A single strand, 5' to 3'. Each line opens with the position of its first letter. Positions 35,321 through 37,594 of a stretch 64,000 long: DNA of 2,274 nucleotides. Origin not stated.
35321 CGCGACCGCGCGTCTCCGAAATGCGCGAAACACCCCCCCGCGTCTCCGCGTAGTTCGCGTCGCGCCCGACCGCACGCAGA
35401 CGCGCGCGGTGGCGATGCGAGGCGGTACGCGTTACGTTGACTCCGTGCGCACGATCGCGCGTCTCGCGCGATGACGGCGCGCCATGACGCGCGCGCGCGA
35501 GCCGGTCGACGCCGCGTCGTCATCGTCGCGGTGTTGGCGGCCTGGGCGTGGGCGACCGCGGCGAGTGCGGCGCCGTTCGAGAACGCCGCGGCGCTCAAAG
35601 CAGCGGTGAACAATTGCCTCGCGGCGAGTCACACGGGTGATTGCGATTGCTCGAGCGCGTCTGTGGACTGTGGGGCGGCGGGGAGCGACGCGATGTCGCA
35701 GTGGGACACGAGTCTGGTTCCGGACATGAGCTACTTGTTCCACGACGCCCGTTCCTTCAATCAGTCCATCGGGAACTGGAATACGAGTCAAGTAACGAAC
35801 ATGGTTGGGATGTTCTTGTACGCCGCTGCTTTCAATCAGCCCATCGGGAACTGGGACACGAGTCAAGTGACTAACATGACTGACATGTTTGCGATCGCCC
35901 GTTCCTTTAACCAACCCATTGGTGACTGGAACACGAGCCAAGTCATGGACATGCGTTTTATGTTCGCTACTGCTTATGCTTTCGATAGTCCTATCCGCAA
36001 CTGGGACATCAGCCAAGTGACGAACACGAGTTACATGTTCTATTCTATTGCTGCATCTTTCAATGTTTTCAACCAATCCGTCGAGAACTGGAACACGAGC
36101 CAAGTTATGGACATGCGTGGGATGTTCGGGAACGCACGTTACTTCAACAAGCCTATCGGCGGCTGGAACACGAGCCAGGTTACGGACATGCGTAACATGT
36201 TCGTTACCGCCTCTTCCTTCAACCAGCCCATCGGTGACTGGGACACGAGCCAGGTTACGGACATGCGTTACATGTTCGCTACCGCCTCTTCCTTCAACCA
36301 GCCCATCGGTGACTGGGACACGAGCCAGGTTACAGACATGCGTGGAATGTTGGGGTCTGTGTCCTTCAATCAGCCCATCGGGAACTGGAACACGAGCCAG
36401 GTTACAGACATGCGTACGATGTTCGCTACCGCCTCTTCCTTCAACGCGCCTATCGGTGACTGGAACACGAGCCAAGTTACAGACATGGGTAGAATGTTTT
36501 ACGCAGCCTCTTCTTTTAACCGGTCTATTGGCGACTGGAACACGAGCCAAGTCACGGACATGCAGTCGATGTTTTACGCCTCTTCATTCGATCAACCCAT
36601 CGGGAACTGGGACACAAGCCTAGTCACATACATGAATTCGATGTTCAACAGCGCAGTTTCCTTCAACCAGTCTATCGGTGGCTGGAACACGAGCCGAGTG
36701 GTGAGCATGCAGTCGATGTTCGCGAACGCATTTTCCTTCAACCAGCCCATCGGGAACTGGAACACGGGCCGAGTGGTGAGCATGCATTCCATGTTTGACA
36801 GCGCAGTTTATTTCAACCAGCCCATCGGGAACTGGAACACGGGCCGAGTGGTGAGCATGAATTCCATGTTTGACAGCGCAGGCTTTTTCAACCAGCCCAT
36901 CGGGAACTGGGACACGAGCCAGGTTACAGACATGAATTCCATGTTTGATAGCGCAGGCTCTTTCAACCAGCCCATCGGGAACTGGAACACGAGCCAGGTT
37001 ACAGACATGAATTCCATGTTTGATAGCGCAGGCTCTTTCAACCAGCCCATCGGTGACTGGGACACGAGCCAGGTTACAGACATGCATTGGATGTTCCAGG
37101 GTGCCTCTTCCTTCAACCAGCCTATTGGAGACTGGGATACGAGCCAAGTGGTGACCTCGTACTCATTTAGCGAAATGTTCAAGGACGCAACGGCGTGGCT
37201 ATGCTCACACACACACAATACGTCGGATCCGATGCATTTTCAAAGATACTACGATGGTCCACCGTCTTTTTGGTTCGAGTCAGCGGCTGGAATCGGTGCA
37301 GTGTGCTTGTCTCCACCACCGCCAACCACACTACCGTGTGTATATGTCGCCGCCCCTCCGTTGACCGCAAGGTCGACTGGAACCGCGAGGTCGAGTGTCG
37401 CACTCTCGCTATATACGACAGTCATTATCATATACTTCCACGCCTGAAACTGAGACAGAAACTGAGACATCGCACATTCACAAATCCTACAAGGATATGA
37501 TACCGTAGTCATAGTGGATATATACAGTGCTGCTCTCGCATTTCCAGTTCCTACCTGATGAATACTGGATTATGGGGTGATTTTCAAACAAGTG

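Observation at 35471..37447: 20-unit, 75-bp in-frame tandem array encoding a secreted DUF285-type ('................FNQPIG') repeat protein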

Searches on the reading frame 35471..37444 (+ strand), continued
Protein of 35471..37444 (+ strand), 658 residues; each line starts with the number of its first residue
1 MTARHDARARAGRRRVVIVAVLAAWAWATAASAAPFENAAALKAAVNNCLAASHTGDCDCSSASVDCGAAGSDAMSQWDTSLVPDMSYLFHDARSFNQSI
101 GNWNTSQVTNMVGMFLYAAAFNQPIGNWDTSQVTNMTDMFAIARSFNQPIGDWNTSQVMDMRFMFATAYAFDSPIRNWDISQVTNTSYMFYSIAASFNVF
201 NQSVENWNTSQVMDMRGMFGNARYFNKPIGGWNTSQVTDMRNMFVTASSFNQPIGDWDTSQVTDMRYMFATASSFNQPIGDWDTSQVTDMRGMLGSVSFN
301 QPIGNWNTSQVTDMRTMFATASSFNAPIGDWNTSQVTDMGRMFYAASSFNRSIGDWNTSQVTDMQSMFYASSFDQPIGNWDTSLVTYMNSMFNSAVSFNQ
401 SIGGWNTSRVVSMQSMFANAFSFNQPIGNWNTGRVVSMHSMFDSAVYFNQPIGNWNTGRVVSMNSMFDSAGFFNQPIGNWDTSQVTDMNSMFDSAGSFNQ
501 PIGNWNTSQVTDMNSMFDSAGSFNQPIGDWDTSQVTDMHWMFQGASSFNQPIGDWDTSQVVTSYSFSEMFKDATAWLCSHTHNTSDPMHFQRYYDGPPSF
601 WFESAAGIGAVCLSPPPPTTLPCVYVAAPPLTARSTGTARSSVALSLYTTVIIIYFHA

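Call 53: fold_search(model_id=the predicted structure, library=pdb)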
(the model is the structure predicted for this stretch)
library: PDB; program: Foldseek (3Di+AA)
matches with E <= 10: 103; with E <= 0.001: 3
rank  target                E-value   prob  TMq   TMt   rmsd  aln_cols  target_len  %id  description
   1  7sd0_A                1.9e-04  0.93  0.13  0.17  18.6       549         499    7  Cryo-EM structure of the SHOC2:PP1C:MRAS complex (released 2022-04-20)
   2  4u7l_A                3.4e-04  1.00  0.19  0.25  16.8       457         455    8  LRIG1 extracellular domain: Structure and Function Analysis (released 2015-04-08)
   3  7wve_A                7.7e-04  0.84  0.16  0.16  18.6       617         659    8  CT-mut (D523K,D524K,E527K) TLR3-poly(I:C) complex (released 2022-11-16)
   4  3wph_A                1.6e-03  0.47  0.13  0.12  17.8       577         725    9  Crystal structure of mouse TLR9 in complex with inhibitory DNA4084 (form 2) (released 2015-02-11)
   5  5y3j_A                2.1e-03  0.69  0.15  0.13  18.9       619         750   10  Crystal structure of horse TLR9 in complex with two DNAs (CpG DNA and TCGCAC DNA) (released 2018-04-18)
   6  7c76_A                2.3e-03  0.30  0.12  0.11  19.3       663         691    7  Cryo-EM structure of human TLR3 in complex with UNC93B1 (released 2021-01-06)
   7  5a5c_B                2.7e-03  0.84  0.12  0.21  15.1       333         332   10  Structure of an engineered neuronal LRRTM2 adhesion molecule (released 2016-02-03)
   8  9btp                  2.7e-03  0.63  0.18  0.21  15.1       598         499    8  Structure of human SHOC2 in complex with a small molecule inhibitor (S)-5 (released 2025-04-02)
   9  4u09_B                2.9e-03  0.87  0.16  0.23  15.2       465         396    4  Structure of Leptospira interrogans LRR protein LIC12759 (released 2015-06-03)
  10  9btn_A                3.0e-03  0.91  0.19  0.24  15.8       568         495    8  Structure of human SHOC2 in complex with a cyclic peptide (released 2025-04-02)
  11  7b1b_B                4.0e-03  0.77  0.16  0.14  18.3       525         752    6  Cryo-EM of Aedes Aegypti Toll5A dimer bound to Spz1C (released 2022-07-13)
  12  3zyo                  4.5e-03  0.99  0.17  0.26  12.6       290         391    9  Crystal structure of the N-terminal leucine rich repeats and immunoglobulin domain of netrin-G ligand-3 (released 2011-10-05)
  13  4bsr_A                5.2e-03  0.66  0.16  0.20  17.2       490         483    8  Structure of the ectodomain of LGR5 in complex with R-spondin-1 (Fu1Fu2) in P22121 crystal form (released 2013-06-19)
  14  6nih_A                5.7e-03  0.35  0.12  0.14  18.3       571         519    9  Crystal structure of human TLR1 (released 2019-04-17)
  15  7crb_A                7.5e-03  0.63  0.16  0.17  15.8       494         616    8  Cryo-EM structure of plant NLR RPP1 LRR-ID domain in complex with ATR1 (released 2020-12-16)
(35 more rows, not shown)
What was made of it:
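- Closest known: BspA-like / classical LRR ectodomains. Different: Global superposition is poor (Foldseek TM 0.13-0.25, call 53), so curvature and packing differ.
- The Foldseek top matches are also LRR proteins (call 53).
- Tried and rejected: Foldseek TM-scores were too low for a specific template (call 53).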

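Call 69: search_protein_families(library=pfam, proteins=[P0109, P0026, P0064, P0101], max_evalue=0.001)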
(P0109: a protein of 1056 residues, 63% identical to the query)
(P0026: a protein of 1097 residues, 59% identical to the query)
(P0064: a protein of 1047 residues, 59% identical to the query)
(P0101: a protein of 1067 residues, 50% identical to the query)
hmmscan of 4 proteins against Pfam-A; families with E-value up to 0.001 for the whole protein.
P0109 (1056 aa): 5 families
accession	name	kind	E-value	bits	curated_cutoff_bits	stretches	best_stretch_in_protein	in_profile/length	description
PF03382.20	DUF285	-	3.7e-194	633.8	25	5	789-893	10-114/120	Mycoplasma protein of unknown function, DUF285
PF00069.31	Pkinase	-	1.3e-32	113.7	31.7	1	52-270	16-251/263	Protein kinase domain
PF07714.23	PK_Tyr_Ser-Thr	-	4.6e-20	72.5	23.1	1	78-270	52-248/258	Protein tyrosine and serine/threonine kinase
PF14531.12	Kinase-like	-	0.00027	20.8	25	1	137-265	159-284/289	Kinase-like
PF03109.22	ABC1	-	0.00092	18.9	22.9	0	126-172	170-215/244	ABC1 atypical kinase-like domain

P0026 (1097 aa): 4 families
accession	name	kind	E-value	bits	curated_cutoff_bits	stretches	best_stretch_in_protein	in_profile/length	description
PF03382.20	DUF285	-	2e-197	644.4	25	5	726-841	1-116/120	Mycoplasma protein of unknown function, DUF285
PF00069.31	Pkinase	-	4.9e-33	115.1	31.7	1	52-270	16-251/263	Protein kinase domain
PF07714.23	PK_Tyr_Ser-Thr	-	2.2e-20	73.5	23.1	1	78-270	52-248/258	Protein tyrosine and serine/threonine kinase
PF14531.12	Kinase-like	-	0.00014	21.6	25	1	137-265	159-284/289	Kinase-like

P0064 (1047 aa): 4 families
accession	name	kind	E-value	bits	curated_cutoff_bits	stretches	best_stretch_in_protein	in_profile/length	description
PF03382.20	DUF285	-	7.9e-194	632.8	25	5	863-966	13-116/120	Mycoplasma protein of unknown function, DUF285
PF00069.31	Pkinase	-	4.4e-33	115.2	31.7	1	52-270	16-251/263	Protein kinase domain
PF07714.23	PK_Tyr_Ser-Thr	-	2e-20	73.6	23.1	1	78-270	52-248/258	Protein tyrosine and serine/threonine kinase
PF14531.12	Kinase-like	-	0.00013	21.8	25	1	137-265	159-284/289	Kinase-like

P0101 (1067 aa): 3 families
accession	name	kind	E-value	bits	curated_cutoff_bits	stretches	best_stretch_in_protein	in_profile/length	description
PF03382.20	DUF285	-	3.8e-151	495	25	5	133-240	13-120/120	Mycoplasma protein of unknown function, DUF285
PF00069.31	Pkinase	-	1.1e-53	182.8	31.7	1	750-1009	4-260/263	Protein kinase domain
PF07714.23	PK_Tyr_Ser-Thr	-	6.7e-50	170.2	23.1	1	749-1008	3-256/258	Protein tyrosine and serine/threonine kinase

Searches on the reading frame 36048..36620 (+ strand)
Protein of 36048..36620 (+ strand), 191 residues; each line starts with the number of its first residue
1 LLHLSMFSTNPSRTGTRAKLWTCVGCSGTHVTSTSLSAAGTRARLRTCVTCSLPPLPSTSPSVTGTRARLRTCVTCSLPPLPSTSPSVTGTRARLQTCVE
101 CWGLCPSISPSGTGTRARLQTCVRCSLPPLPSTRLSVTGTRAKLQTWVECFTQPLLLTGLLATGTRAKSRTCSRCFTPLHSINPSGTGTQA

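Call 38: search_protein_families(library=pfam, proteins=[window:36048-36620:+], max_evalue=0.01)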
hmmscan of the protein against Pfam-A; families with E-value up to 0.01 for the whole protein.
window:36048-36620:+ (191 aa): 1 family
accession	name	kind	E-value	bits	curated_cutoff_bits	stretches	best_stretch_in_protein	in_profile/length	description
PF22678.1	Cytochrom_c_NrfB-like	-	0.00037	21.3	27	0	19-51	57-89/89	Cytochrome c-type protein NrfB-like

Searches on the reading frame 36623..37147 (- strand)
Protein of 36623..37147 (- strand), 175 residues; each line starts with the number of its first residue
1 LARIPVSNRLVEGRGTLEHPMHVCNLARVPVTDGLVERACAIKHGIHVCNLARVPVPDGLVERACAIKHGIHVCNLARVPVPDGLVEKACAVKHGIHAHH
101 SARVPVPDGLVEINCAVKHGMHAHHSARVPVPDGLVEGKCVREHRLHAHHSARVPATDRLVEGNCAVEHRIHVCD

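Call 38: search_protein_families(library=pfam, proteins=[window:36623-37147:-], max_evalue=0.01)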
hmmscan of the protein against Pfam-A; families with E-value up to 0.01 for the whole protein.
window:36623-37147:- (175 aa): 1 family
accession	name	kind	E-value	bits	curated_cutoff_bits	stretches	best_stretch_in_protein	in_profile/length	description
PF07825.17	Exc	-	0.00043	20.6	23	0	25-44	55-74/77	Excisionase-like protein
